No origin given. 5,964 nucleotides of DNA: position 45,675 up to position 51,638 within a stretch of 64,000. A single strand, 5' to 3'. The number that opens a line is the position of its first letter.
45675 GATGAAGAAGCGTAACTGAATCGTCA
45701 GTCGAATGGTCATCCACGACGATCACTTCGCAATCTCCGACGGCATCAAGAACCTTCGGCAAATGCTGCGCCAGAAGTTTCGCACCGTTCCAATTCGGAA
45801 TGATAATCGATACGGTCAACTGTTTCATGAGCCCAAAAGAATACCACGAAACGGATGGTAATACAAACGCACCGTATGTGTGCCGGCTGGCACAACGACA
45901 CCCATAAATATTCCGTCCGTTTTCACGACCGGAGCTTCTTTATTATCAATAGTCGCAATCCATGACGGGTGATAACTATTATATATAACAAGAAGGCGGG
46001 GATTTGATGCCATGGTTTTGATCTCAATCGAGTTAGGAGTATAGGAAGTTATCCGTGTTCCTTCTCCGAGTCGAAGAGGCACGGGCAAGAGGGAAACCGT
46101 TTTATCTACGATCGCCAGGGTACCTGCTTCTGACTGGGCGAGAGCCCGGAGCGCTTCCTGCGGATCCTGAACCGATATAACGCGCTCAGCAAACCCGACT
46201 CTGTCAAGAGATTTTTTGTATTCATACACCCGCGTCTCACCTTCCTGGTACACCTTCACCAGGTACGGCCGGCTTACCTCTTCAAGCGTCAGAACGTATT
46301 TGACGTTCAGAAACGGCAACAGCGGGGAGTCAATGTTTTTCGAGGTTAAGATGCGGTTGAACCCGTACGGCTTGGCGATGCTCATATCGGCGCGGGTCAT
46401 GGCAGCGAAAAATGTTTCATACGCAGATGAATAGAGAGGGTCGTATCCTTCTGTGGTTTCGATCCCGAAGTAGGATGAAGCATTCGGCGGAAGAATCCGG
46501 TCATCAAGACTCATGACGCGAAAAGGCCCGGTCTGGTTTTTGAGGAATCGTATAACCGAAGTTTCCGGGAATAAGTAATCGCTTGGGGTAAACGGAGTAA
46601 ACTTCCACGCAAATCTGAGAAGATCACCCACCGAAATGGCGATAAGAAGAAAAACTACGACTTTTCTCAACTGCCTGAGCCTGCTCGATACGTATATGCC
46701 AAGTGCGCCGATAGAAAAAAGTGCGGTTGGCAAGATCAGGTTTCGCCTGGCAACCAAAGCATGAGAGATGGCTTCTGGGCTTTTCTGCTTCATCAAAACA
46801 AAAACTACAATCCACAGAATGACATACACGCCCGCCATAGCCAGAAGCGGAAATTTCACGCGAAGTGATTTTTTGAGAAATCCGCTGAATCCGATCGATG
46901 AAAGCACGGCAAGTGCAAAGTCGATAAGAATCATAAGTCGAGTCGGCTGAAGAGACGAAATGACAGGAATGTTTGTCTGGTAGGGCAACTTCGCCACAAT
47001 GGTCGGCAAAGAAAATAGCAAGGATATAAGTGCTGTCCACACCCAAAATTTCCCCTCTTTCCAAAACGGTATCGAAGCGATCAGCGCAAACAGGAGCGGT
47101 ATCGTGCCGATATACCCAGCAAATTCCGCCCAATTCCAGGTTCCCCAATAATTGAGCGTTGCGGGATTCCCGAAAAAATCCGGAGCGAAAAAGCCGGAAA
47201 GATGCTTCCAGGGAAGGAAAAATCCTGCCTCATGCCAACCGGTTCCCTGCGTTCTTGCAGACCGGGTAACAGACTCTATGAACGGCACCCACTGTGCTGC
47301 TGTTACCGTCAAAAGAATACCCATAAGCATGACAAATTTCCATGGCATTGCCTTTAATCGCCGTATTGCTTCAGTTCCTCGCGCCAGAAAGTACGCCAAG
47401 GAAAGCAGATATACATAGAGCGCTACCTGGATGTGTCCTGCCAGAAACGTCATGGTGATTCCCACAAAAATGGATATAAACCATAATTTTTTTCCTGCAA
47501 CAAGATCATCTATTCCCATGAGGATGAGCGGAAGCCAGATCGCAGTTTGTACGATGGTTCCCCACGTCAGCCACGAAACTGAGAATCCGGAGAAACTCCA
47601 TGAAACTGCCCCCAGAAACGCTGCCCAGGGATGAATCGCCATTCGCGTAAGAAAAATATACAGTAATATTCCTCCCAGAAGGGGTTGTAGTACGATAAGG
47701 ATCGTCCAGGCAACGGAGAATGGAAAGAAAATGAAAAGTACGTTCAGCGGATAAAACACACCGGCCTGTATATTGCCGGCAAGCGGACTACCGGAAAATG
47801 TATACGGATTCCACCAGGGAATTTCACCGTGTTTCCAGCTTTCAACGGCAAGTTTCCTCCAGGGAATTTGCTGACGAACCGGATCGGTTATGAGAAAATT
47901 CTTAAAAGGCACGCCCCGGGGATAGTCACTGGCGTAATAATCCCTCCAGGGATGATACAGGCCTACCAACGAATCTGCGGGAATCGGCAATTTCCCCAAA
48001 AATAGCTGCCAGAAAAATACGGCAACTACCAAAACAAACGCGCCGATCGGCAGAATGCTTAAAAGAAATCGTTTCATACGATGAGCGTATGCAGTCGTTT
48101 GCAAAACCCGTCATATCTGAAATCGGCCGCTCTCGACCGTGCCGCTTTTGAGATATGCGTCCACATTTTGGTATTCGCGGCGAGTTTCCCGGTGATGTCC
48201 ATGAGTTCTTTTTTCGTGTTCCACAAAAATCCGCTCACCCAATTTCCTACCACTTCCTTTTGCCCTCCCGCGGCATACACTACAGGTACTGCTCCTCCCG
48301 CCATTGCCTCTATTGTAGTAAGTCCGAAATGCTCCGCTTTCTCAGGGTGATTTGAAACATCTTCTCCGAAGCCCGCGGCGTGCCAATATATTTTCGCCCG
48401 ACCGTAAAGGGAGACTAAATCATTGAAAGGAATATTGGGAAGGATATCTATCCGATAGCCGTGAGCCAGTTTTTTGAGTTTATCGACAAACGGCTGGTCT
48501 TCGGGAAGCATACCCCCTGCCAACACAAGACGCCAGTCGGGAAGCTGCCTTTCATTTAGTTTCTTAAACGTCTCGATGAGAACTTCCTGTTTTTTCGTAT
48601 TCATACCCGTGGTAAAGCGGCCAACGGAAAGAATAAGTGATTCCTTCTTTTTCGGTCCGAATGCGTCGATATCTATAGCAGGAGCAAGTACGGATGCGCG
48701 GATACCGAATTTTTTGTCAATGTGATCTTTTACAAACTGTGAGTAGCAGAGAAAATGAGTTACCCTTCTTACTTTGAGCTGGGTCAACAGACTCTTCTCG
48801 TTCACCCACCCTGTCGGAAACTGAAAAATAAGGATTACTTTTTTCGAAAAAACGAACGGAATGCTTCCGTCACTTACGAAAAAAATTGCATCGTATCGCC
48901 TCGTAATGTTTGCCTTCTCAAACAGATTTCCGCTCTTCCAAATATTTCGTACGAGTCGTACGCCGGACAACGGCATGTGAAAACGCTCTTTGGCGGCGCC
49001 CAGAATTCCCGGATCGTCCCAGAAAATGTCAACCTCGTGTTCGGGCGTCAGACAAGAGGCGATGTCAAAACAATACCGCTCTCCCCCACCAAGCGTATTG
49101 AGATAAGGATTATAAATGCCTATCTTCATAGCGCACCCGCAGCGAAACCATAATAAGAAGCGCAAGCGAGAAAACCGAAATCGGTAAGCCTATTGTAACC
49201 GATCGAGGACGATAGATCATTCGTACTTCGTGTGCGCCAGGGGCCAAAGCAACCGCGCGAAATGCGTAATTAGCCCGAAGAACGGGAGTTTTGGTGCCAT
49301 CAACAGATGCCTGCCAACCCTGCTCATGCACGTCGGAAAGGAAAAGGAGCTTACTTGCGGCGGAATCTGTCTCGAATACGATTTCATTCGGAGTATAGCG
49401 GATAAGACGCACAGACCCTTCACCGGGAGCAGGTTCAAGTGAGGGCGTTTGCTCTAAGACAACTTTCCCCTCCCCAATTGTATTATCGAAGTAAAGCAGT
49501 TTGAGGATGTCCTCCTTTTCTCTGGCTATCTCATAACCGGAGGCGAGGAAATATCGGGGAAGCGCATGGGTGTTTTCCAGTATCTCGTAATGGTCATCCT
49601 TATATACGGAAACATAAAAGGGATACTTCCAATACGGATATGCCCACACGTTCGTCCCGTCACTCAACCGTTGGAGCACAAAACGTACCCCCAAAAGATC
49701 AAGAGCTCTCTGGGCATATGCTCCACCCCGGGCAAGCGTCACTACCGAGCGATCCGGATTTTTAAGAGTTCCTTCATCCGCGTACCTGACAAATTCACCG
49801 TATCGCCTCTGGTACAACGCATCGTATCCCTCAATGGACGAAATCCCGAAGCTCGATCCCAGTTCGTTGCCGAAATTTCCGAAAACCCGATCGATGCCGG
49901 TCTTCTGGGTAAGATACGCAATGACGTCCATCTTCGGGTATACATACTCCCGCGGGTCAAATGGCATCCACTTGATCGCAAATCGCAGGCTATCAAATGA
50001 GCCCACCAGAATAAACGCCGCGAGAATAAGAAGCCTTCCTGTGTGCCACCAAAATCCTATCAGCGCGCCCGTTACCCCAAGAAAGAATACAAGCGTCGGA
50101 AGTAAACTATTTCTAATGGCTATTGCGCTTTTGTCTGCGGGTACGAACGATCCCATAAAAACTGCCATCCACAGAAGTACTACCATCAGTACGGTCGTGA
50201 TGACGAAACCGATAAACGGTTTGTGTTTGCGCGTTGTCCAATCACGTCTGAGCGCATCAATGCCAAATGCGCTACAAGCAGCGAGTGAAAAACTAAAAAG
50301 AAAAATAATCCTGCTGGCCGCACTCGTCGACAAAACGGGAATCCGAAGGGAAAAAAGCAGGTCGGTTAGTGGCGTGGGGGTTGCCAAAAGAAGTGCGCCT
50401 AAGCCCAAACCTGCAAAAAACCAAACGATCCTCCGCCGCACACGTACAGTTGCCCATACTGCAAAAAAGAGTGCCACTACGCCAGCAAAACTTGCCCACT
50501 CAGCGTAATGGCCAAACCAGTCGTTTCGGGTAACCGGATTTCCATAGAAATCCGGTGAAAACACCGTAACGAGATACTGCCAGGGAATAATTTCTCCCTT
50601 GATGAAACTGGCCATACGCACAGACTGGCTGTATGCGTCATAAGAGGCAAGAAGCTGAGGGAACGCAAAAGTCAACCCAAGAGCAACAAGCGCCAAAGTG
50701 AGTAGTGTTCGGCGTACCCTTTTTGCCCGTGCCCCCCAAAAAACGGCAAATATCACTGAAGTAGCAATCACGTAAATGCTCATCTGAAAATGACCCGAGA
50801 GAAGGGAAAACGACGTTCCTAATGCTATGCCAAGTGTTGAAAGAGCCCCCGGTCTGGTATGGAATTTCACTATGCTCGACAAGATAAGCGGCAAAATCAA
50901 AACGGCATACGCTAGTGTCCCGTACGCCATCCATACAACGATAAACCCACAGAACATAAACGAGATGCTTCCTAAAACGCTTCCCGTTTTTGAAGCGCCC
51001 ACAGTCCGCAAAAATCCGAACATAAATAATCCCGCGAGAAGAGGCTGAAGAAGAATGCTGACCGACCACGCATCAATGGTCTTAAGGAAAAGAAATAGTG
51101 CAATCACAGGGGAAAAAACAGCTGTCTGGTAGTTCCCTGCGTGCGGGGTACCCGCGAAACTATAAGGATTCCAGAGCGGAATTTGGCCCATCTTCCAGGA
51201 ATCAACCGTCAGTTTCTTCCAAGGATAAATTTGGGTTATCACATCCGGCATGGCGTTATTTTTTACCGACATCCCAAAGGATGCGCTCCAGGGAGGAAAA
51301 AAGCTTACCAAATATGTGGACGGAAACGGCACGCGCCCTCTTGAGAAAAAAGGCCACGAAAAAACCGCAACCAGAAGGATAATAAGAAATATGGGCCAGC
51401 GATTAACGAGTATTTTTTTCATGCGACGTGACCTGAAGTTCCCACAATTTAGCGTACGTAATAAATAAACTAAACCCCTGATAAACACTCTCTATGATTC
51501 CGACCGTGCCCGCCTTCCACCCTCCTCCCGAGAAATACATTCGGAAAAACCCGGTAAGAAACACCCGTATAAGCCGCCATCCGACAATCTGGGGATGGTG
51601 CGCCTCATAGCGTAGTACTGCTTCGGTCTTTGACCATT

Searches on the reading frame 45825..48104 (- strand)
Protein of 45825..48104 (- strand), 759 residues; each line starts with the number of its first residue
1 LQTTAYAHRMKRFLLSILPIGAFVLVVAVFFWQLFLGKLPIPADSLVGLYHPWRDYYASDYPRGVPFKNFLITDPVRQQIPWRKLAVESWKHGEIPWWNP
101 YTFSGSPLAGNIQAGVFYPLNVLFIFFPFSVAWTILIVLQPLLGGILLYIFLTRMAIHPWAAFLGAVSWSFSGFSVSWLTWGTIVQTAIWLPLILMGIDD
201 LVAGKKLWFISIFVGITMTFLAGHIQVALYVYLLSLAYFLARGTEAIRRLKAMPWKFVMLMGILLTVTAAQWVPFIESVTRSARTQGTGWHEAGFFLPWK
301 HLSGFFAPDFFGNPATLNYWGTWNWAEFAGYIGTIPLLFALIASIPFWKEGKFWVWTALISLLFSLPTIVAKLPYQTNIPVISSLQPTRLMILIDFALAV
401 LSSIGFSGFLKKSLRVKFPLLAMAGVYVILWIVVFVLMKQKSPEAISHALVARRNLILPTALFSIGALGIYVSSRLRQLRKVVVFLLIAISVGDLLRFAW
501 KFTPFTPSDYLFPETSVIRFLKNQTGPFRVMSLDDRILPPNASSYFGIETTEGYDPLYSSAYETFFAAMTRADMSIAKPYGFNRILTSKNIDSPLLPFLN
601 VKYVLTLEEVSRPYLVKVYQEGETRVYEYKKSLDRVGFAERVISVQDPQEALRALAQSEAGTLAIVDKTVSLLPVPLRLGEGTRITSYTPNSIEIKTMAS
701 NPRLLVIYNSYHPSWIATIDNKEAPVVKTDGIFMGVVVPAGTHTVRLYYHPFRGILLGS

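Call 4: search_protein_families(library=pfam, proteins=[window:45825-48104:-], max_evalue=0.1)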
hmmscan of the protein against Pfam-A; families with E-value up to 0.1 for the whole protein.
window:45825-48104:- (759 aa): 1 family
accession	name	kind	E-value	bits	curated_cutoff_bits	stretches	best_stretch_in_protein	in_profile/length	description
PF09586.16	YfhO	-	2.9e-24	85.9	28.5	2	117-498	76-441/835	Bacterial membrane protein YfhO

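Call 5: search_protein_families(library=ncbifam, proteins=[window:45825-48104:-], max_evalue=0.1)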
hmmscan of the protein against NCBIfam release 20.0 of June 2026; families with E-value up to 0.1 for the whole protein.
window:45825-48104:- (759 aa): 1 family
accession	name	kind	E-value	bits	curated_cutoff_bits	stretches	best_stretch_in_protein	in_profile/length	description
NF047589.1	GlcsyltransPgfM1Strep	equivalog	0.0077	14.3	1400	1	105-243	78-224/955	glycosyltransferase PgfM1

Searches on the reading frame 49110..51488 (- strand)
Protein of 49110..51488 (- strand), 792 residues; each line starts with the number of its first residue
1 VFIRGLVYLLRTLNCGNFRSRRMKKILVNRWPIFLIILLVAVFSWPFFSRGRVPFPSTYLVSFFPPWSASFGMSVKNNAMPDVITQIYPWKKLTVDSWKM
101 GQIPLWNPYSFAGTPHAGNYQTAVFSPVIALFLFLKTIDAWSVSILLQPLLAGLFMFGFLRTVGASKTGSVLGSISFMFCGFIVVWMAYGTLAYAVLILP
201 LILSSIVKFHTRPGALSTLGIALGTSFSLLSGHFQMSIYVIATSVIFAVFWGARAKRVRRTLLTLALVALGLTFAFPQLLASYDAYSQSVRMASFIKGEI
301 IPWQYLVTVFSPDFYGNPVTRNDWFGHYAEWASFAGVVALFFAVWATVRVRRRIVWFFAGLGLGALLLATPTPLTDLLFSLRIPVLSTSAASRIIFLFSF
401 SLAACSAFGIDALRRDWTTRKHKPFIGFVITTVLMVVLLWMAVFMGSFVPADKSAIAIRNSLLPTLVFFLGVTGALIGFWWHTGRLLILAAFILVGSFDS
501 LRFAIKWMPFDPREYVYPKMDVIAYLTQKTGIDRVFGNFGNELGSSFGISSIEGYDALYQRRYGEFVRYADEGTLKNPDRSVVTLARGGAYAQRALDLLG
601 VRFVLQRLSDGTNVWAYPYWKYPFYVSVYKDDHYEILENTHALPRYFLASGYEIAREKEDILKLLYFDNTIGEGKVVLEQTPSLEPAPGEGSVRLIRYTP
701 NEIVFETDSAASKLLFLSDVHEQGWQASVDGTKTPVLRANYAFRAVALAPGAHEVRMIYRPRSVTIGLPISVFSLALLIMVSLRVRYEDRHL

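Call 4: search_protein_families(library=pfam, proteins=[window:49110-51488:-], max_evalue=0.1)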
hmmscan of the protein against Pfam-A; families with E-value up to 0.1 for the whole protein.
window:49110-51488:- (792 aa): 1 family
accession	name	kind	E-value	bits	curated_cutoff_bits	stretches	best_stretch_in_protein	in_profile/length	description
PF09586.16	YfhO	-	6.6e-19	68.2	28.5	2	692-771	755-835/835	Bacterial membrane protein YfhO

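Call 5: search_protein_families(library=ncbifam, proteins=[window:49110-51488:-], max_evalue=0.1)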
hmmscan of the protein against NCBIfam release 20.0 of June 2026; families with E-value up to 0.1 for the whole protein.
window:49110-51488:- (792 aa): 2 families
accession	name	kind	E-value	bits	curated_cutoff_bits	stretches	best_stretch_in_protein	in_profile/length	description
NF047590.1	GlcsyltransPgfM2Strep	equivalog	3.5e-07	28.8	1500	1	712-784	807-879/884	glycosyltransferase PgfM2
NF047589.1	GlcsyltransPgfM1Strep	equivalog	8e-07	27.5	1400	1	712-782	881-951/955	glycosyltransferase PgfM1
